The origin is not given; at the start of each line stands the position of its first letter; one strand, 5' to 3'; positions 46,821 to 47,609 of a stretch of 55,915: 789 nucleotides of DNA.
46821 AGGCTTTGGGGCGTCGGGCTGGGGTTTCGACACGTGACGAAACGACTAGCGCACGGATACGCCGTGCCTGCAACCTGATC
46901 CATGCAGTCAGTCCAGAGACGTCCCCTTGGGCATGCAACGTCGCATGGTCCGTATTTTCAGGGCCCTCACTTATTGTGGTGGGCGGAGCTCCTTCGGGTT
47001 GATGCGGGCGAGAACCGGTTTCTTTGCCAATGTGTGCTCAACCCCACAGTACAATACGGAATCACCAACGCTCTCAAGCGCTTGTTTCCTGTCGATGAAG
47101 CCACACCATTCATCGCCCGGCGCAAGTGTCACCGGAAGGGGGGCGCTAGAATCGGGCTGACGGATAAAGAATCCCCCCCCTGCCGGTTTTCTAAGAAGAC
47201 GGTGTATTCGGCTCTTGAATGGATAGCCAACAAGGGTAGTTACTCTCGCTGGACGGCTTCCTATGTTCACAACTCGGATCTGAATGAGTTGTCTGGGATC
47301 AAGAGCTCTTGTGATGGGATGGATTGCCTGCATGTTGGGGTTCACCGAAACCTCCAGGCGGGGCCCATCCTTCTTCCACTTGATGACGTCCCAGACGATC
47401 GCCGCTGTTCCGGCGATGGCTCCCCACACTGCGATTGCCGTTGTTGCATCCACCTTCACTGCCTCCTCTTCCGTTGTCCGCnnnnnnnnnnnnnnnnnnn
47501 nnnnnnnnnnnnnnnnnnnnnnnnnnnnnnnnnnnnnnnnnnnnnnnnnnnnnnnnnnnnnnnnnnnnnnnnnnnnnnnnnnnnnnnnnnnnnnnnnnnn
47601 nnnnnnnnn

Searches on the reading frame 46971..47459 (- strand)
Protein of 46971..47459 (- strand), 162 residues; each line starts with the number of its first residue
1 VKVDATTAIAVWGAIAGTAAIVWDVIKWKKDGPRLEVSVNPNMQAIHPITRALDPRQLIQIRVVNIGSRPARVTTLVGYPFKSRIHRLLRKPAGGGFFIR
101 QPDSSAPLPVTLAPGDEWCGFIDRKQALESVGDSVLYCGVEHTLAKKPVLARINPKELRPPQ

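Call 3: search_protein_families(library=pfam, proteins=[window:46971-47459:-], max_evalue=0.01)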
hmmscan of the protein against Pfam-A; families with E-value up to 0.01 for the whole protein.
window:46971-47459:- (162 aa): 0 families

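Call 4: search_protein_families(library=padloc, proteins=[window:46971-47459:-], max_evalue=0.01)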
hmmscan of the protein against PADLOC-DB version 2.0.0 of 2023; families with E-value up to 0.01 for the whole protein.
window:46971-47459:- (162 aa): 0 families

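Call 60: search_protein_families(library=ncbifam, proteins=[window:46971-47459:-], max_evalue=0.00001)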
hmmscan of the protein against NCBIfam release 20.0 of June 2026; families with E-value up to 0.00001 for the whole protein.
window:46971-47459:- (162 aa): 0 families
